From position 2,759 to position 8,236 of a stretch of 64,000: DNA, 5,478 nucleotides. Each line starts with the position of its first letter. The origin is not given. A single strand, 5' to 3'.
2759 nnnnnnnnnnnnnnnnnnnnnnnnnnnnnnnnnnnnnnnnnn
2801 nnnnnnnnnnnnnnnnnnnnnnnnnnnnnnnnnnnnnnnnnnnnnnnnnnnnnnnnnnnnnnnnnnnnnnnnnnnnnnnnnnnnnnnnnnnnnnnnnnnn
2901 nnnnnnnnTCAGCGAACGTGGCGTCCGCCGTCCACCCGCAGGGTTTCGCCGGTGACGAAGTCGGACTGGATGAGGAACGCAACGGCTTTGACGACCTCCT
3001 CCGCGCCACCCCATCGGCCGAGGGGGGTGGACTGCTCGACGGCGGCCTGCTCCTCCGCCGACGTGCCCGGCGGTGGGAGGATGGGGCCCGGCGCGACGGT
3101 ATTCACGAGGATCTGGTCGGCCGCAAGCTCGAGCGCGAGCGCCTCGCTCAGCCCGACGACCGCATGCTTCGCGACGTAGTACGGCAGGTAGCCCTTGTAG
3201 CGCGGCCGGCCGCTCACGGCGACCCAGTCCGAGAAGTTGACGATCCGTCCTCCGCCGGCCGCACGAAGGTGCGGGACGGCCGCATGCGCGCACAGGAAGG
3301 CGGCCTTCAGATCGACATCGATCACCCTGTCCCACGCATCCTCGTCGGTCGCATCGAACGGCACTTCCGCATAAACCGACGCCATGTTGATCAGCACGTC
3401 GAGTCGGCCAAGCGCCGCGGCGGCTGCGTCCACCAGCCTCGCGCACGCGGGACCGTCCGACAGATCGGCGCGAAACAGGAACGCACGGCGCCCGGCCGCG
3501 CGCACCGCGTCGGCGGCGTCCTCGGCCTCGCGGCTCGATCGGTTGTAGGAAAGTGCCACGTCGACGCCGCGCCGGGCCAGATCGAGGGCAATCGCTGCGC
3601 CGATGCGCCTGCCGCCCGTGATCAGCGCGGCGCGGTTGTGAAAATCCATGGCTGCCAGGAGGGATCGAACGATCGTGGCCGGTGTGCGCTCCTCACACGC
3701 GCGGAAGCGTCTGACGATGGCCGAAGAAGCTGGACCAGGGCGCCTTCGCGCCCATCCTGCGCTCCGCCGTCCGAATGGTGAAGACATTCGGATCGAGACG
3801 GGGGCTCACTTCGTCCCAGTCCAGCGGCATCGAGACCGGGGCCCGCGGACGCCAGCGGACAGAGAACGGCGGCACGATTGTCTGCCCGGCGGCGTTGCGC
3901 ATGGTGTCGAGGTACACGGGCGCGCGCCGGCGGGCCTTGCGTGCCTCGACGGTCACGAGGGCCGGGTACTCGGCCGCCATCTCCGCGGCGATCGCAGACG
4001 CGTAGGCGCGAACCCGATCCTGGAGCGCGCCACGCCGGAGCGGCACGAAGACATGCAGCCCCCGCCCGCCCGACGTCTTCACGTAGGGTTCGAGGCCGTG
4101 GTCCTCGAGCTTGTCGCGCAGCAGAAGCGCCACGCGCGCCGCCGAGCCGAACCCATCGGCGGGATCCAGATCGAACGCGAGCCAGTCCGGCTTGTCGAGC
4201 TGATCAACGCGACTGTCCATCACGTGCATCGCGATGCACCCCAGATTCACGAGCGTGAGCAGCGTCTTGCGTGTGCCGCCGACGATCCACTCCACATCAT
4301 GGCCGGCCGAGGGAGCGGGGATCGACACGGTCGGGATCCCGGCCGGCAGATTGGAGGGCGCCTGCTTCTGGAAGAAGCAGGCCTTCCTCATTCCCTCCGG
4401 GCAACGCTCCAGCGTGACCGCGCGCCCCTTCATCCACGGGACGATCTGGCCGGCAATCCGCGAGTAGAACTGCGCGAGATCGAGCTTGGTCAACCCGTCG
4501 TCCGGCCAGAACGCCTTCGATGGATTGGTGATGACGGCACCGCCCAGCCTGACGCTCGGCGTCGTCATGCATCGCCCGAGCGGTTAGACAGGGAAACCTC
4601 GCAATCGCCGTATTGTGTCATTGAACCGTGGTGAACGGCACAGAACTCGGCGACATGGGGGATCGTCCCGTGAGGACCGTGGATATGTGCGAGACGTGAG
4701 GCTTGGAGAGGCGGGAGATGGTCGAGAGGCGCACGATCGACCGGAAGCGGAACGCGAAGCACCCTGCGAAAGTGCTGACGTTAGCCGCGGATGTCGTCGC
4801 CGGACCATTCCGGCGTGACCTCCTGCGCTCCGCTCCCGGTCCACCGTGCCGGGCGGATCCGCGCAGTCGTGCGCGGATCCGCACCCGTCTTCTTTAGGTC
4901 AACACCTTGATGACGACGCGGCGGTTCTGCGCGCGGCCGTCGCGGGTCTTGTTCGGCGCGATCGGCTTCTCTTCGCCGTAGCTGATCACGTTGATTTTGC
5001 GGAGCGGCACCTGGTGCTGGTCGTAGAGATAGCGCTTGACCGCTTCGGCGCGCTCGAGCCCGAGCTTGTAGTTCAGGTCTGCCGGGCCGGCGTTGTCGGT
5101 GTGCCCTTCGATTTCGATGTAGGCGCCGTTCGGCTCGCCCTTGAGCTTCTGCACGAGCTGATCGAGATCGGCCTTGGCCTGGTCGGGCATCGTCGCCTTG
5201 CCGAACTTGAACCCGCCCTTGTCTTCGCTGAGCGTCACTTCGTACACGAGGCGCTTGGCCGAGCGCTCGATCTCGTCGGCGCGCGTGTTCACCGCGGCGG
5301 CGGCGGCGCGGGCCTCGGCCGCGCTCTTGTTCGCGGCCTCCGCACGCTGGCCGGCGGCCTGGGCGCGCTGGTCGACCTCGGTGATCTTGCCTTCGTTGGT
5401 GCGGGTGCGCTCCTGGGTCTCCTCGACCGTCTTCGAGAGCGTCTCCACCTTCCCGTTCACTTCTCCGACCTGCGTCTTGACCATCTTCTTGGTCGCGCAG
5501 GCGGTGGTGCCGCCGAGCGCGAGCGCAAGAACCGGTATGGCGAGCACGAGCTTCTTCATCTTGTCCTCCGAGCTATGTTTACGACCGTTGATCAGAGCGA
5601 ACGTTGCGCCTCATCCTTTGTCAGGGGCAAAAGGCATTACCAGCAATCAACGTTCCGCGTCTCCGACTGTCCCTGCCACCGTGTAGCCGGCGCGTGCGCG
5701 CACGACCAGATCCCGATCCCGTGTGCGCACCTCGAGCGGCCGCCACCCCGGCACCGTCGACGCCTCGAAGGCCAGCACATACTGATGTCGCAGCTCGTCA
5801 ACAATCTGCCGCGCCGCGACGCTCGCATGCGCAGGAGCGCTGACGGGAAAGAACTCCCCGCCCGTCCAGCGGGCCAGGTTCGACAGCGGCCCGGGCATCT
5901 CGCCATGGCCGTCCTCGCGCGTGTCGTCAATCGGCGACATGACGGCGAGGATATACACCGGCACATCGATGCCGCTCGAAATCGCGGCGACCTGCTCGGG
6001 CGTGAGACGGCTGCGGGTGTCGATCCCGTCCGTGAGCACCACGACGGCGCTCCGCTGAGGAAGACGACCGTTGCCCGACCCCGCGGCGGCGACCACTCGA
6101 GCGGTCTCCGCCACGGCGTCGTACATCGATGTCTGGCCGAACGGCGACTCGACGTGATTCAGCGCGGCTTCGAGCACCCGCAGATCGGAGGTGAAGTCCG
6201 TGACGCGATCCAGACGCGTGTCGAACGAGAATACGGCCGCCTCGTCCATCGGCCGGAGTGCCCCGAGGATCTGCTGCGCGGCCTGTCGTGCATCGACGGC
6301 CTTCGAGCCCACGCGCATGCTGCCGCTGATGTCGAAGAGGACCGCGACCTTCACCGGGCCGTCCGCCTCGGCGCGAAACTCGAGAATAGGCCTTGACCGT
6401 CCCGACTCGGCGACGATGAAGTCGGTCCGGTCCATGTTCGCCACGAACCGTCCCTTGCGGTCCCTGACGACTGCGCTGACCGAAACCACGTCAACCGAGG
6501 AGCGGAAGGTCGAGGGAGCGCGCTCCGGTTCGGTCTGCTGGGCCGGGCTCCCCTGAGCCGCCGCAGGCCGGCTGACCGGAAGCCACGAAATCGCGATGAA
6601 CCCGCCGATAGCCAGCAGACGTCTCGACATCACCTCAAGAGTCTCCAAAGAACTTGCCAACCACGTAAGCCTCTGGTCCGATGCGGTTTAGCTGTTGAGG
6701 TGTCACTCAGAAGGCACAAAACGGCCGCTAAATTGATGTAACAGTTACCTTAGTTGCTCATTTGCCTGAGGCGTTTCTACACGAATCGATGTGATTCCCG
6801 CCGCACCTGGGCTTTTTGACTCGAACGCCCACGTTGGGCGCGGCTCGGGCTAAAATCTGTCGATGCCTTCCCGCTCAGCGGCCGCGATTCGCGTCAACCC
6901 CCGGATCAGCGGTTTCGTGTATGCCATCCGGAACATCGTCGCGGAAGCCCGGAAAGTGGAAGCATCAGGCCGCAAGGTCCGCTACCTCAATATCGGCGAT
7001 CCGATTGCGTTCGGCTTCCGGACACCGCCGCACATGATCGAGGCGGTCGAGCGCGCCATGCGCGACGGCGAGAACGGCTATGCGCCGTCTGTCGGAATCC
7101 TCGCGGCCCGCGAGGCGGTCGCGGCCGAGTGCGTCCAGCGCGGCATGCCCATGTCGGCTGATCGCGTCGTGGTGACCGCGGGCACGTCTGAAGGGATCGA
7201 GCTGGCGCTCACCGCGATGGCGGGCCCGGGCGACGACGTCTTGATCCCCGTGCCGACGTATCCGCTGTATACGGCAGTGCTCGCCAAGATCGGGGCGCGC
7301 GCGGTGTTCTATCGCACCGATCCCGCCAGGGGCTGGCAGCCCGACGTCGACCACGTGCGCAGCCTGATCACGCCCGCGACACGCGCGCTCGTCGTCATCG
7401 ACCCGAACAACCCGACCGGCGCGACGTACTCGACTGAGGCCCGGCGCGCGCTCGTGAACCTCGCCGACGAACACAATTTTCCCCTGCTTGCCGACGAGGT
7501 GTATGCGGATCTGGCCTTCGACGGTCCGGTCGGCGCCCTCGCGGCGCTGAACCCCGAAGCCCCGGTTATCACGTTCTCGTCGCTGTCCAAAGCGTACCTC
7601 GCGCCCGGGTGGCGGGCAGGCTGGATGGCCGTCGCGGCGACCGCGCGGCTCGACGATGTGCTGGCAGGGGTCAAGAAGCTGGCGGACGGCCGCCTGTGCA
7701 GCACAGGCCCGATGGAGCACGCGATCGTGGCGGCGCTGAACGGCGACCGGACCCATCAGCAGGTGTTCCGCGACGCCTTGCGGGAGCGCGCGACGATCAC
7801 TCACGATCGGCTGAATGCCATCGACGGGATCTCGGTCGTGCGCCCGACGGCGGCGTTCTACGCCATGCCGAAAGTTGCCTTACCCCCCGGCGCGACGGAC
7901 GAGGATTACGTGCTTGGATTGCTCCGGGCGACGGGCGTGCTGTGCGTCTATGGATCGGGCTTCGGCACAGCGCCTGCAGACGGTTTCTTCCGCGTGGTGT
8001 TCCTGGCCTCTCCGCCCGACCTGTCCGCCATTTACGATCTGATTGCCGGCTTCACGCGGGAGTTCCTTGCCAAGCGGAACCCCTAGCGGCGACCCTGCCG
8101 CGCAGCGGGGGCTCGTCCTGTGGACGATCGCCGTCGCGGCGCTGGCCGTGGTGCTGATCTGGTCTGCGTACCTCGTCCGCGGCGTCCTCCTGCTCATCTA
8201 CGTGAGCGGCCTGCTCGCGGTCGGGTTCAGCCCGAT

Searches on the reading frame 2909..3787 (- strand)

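Call 20: search_protein_families(library=pfam, proteins=[window:2909-3787:-], max_evalue=0.000001)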
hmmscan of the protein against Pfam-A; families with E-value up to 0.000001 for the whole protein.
window:2909-3787:- (292 aa): 3 families
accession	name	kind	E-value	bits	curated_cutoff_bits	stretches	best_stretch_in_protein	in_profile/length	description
PF13561.12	adh_short_C2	-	5.8e-48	164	27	1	62-290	8-236/236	Enoyl-(Acyl carrier protein) reductase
PF00106.31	adh_short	-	2.9e-41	141.5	26.6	1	53-239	2-185/195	short chain dehydrogenase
PF08659.16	KR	-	9.8e-08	32.6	22.6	1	55-163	4-116/180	KR domain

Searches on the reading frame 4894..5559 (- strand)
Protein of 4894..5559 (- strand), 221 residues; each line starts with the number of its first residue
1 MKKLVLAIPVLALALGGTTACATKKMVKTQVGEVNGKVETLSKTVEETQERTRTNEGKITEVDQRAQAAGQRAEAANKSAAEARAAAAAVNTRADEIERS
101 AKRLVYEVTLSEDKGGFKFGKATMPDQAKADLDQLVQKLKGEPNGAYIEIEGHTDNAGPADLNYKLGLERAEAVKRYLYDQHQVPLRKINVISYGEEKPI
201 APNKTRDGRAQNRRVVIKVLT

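Call 20: search_protein_families(library=pfam, proteins=[window:4894-5559:-], max_evalue=0.000001)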
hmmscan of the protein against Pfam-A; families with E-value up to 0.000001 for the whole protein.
window:4894-5559:- (221 aa): 1 family
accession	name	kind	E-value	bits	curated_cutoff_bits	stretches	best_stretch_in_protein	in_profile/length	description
PF00691.25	OmpA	-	4.4e-22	78.7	27.2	1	117-213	2-98/98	OmpA family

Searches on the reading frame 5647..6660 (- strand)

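Call 20: search_protein_families(library=pfam, proteins=[window:5647-6660:-], max_evalue=0.000001)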
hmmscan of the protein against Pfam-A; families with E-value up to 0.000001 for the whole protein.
window:5647-6660:- (337 aa): 2 families
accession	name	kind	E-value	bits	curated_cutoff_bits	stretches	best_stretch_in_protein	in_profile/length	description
PF05762.20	VWA_CoxE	-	2.5e-10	40.6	26.4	1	96-218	48-165/222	VWA domain containing CoxE-like protein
PF13519.12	VWA_2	-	2.9e-10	41.1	27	1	106-212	2-106/107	von Willebrand factor type A domain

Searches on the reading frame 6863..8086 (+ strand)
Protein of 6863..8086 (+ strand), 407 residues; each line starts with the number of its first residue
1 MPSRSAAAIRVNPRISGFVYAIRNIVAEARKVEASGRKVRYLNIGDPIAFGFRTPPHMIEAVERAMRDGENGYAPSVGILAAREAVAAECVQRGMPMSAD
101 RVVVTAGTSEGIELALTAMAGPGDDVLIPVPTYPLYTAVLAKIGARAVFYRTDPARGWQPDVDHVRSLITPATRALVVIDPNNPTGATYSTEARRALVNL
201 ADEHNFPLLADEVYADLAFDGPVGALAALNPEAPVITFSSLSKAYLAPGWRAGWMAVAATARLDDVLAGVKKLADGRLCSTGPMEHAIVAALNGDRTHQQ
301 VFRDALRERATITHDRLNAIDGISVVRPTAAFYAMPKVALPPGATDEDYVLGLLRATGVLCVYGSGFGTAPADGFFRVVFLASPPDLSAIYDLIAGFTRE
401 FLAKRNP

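Call 20: search_protein_families(library=pfam, proteins=[window:6863-8086:+], max_evalue=0.000001)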
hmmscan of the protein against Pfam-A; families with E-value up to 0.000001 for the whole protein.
window:6863-8086:+ (407 aa): 2 families
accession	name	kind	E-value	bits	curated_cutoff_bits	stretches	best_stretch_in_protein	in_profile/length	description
PF00155.27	Aminotran_1_2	-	1.2e-53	183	19.7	1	42-383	6-348/361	Aminotransferase class I and II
PF01041.23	DegT_DnrJ_EryC1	-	1.4e-08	34.8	19.8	1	102-211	42-145/360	DegT/DnrJ/EryC1/StrS aminotransferase family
